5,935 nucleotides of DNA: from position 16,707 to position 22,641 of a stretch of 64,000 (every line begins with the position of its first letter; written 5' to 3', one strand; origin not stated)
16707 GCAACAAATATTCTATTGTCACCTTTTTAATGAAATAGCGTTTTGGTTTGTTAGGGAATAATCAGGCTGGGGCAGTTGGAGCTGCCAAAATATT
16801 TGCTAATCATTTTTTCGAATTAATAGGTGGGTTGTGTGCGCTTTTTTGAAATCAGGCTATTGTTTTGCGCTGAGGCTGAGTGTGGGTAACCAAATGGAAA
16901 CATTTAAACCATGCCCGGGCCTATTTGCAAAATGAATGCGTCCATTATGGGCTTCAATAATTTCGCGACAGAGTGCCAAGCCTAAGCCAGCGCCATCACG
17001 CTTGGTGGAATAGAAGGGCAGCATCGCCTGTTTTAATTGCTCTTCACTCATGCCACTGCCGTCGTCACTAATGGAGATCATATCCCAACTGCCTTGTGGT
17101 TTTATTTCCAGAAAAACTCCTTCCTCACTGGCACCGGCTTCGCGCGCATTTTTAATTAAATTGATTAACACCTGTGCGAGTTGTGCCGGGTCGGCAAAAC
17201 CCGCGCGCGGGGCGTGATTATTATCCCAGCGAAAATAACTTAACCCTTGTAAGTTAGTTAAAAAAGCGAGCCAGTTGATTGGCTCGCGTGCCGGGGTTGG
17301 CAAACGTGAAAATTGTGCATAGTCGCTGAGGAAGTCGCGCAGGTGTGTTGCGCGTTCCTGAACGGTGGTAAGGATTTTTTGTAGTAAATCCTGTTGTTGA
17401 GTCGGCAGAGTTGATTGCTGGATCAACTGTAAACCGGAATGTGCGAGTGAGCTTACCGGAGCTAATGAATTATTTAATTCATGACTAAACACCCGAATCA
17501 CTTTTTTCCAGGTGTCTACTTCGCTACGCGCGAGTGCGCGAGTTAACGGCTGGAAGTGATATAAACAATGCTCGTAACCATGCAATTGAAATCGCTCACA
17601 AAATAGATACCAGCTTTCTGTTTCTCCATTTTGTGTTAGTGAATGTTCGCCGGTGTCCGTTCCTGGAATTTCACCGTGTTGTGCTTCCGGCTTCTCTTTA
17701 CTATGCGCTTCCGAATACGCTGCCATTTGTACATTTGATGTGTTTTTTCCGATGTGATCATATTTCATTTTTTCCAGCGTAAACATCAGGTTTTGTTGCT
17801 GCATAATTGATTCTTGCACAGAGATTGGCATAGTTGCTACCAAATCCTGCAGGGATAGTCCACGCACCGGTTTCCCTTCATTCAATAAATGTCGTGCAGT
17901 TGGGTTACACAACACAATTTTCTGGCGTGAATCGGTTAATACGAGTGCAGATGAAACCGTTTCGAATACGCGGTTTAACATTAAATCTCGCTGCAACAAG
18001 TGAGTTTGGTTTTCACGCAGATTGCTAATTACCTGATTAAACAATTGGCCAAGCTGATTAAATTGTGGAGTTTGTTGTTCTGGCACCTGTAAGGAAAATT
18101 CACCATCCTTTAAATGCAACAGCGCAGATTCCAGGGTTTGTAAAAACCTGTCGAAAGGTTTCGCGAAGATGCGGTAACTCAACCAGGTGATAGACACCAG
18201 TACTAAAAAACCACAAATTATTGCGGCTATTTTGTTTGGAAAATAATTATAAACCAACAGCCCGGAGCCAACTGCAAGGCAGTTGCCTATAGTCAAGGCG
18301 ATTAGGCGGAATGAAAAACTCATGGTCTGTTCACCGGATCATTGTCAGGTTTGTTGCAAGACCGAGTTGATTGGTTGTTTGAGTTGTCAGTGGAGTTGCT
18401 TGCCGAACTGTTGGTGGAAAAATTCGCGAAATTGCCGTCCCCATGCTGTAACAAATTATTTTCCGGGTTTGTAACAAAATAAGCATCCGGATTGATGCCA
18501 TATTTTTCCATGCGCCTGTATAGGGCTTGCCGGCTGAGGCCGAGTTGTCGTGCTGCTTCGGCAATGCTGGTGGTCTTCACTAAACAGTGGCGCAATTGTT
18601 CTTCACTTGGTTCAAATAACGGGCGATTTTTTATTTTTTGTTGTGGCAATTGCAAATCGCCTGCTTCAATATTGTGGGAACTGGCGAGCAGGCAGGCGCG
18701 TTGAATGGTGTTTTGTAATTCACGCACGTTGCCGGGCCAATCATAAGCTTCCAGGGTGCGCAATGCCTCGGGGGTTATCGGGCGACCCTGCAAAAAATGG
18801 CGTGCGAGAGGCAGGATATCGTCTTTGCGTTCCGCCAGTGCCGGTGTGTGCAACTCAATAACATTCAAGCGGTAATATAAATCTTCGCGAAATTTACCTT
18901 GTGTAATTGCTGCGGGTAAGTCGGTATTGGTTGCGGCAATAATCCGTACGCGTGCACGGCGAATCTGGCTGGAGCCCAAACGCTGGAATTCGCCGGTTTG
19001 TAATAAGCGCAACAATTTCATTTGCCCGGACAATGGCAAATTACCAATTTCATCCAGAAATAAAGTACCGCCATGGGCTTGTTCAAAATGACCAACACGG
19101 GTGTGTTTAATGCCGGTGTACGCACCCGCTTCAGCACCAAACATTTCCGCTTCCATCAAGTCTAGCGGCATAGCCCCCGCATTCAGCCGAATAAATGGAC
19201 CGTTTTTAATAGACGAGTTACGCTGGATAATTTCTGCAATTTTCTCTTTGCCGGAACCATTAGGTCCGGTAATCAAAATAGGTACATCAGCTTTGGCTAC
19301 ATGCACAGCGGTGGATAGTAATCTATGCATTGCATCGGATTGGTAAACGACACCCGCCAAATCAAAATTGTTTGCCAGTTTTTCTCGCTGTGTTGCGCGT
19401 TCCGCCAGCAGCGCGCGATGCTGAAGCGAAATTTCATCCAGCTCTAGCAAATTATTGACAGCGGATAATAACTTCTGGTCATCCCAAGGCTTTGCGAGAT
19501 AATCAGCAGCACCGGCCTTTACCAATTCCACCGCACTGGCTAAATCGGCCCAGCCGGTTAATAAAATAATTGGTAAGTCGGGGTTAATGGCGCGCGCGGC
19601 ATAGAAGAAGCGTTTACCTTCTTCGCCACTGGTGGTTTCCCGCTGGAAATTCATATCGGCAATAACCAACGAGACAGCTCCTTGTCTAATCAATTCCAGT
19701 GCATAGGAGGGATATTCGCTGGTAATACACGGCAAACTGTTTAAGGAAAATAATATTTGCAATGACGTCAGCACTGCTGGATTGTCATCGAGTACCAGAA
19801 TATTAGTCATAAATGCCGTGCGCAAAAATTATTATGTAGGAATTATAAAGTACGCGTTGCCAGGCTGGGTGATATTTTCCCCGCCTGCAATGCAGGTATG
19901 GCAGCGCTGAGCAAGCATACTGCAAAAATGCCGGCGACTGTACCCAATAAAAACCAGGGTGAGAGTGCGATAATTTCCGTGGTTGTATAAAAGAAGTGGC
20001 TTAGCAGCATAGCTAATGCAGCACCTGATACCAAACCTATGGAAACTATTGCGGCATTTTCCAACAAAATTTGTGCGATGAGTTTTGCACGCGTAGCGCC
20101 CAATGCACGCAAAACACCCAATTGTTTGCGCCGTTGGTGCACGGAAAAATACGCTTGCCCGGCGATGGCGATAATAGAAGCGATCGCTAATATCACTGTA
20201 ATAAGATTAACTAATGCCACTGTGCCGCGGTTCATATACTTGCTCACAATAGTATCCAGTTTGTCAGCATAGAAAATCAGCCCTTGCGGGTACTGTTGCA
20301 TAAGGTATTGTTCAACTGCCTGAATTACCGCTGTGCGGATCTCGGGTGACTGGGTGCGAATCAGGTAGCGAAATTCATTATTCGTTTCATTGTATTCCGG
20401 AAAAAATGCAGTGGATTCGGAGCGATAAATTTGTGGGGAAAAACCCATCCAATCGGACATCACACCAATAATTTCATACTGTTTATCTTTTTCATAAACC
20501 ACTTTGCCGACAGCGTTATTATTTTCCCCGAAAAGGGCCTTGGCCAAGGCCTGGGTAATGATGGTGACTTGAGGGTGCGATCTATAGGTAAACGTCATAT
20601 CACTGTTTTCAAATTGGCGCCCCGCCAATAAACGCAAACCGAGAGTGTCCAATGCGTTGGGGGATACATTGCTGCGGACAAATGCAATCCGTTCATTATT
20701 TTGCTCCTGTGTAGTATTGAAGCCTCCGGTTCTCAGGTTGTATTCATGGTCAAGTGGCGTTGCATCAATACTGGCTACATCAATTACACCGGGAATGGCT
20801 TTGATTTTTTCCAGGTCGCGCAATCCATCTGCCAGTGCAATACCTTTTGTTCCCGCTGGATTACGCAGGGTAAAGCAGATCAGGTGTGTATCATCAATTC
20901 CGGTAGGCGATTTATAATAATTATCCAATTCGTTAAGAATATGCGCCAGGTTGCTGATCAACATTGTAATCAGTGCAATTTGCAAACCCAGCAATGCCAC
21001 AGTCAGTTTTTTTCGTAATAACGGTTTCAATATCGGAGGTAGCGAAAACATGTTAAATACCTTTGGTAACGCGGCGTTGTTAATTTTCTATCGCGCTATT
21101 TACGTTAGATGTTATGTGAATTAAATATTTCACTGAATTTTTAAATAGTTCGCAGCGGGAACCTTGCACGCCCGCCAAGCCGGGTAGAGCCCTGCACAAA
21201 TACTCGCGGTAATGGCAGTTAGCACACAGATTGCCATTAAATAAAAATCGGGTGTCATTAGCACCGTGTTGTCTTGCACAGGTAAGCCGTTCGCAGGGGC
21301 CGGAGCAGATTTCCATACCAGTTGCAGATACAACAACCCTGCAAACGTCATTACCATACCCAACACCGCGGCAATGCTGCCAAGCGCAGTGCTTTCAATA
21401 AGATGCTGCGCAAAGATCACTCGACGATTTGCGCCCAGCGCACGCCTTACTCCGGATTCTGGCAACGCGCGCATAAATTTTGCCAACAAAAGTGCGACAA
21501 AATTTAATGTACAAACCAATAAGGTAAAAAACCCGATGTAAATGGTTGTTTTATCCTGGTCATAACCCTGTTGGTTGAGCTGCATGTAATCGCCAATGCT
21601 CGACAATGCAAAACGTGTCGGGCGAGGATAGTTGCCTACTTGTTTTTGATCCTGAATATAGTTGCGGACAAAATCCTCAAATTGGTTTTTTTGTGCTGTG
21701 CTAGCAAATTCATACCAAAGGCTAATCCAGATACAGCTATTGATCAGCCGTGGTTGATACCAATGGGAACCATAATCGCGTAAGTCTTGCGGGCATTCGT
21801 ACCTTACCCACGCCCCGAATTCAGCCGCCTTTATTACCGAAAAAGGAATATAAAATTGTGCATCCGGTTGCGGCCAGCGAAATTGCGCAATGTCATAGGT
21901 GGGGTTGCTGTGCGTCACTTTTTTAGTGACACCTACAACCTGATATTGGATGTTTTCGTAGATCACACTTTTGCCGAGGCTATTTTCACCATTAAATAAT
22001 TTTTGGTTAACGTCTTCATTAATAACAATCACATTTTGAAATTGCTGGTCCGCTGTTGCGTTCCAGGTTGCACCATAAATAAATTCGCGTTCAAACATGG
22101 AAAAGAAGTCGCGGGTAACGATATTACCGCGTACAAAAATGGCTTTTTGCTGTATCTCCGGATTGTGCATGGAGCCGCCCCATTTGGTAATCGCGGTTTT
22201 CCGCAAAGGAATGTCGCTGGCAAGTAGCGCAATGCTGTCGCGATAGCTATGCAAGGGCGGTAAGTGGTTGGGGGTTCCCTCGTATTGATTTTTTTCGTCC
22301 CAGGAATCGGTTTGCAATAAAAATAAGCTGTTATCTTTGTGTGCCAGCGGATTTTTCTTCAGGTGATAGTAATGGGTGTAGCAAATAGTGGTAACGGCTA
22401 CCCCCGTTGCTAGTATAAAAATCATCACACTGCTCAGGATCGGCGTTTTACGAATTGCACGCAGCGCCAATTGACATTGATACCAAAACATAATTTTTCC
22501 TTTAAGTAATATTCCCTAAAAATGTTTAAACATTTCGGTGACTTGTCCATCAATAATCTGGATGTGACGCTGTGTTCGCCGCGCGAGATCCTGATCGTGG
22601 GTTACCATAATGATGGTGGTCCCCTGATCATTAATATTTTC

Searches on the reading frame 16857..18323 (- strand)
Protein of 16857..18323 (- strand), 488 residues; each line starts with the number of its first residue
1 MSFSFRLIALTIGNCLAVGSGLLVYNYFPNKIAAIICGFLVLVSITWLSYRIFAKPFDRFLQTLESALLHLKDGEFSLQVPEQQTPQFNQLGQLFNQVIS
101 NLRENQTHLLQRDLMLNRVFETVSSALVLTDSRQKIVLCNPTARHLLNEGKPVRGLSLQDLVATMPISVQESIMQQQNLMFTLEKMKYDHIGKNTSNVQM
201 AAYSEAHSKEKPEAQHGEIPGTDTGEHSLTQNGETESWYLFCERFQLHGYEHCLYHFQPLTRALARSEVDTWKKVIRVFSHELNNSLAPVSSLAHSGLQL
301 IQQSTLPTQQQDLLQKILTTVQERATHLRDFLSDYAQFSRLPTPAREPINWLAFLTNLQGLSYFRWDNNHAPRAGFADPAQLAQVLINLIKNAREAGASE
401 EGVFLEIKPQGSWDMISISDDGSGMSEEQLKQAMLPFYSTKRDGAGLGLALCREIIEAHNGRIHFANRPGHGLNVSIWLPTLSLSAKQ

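Call 12: search_protein_families(library=pfam, proteins=[window:16857-18323:-], max_evalue=0.001)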
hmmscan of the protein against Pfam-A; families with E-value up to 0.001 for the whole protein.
window:16857-18323:- (488 aa): 3 families
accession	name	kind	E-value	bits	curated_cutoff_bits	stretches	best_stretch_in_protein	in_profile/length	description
PF02518.31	HATPase_c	-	2.5e-22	79.9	26.4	1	378-481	2-109/111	Histidine kinase-, DNA gyrase B-, and HSP90-like ATPase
PF13589.12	HATPase_c_3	-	2.1e-07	31.5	25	1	382-440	3-59/137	Histidine kinase-, DNA gyrase B-, and HSP90-like ATPase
PF13188.13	PAS_8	-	3.6e-05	23.9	21.8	1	116-159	3-48/65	PAS domain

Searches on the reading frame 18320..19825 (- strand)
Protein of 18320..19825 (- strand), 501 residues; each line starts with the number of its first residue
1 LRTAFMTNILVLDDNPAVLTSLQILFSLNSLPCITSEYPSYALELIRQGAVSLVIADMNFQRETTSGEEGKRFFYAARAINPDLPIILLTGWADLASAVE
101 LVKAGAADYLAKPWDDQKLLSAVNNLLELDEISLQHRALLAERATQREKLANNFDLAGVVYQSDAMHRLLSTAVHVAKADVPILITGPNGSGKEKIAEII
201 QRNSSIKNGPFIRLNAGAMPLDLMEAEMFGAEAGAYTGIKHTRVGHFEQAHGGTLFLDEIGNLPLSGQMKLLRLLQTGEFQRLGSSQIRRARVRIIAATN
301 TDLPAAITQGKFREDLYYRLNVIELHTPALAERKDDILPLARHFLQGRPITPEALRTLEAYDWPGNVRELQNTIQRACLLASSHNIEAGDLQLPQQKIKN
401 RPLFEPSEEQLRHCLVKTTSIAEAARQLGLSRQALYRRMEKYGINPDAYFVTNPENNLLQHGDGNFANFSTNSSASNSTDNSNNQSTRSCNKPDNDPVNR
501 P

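Call 12: search_protein_families(library=pfam, proteins=[window:18320-19825:-], max_evalue=0.001)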
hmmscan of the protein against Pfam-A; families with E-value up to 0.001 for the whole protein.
window:18320-19825:- (501 aa): 10 families
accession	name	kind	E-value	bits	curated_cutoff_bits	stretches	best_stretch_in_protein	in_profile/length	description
PF00158.32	Sigma54_activat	-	9.5e-62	208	20.2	1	160-325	2-167/168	Sigma-54 interaction domain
PF14532.12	Sigma54_activ_2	-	1.3e-19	71.2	25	1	163-330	4-138/138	Sigma-54 interaction domain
PF25601.1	AAA_lid_14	-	3.3e-18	65.7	27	1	332-393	2-72/87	AAA+ ATPase lid domain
PF00072.30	Response_reg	-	3.1e-15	56.7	30.2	1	9-124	1-111/111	Response regulator receiver domain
PF02954.25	HTH_8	-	7.9e-07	29.1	22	1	418-442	17-42/42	Bacterial regulatory protein, Fis family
PF18024.7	HTH_50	-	2e-05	24.6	27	1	413-445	18-50/50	Helix-turn-helix domain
PF07728.20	AAA_5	-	3.2e-05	24.4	22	1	183-301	2-123/139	AAA domain (dynein-related subfamily)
PF00004.35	AAA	-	0.00049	21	21.2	1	183-315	1-126/131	ATPase family associated with various cellular activities (AAA)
PF13518.12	HTH_28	-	0.0008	19.9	25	0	415-442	10-36/52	Helix-turn-helix domain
PF13556.12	HTH_30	-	0.00082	19.6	27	0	411-441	5-35/59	PucR C-terminal helix-turn-helix domain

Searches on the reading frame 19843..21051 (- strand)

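Call 12: search_protein_families(library=pfam, proteins=[window:19843-21051:-], max_evalue=0.001)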
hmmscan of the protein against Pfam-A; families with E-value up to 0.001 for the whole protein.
window:19843-21051:- (402 aa): 2 families
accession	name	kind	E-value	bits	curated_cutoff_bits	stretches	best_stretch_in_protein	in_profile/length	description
PF02687.27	FtsX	-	6.1e-18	65.5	25.5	1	283-395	2-120/120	FtsX-like permease C-terminal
PF12704.14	MacB_PCD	-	5.3e-13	50.2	27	1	75-248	54-206/207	MacB-like periplasmic core domain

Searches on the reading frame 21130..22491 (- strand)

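Call 12: search_protein_families(library=pfam, proteins=[window:21130-22491:-], max_evalue=0.001)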
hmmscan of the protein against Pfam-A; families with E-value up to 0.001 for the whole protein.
window:21130-22491:- (453 aa): 2 families
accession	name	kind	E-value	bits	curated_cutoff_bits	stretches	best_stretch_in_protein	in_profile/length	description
PF12704.14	MacB_PCD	-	3.7e-14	54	27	1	22-224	3-180/207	MacB-like periplasmic core domain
PF02687.27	FtsX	-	2.7e-11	44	25.5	1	319-445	3-119/120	FtsX-like permease C-terminal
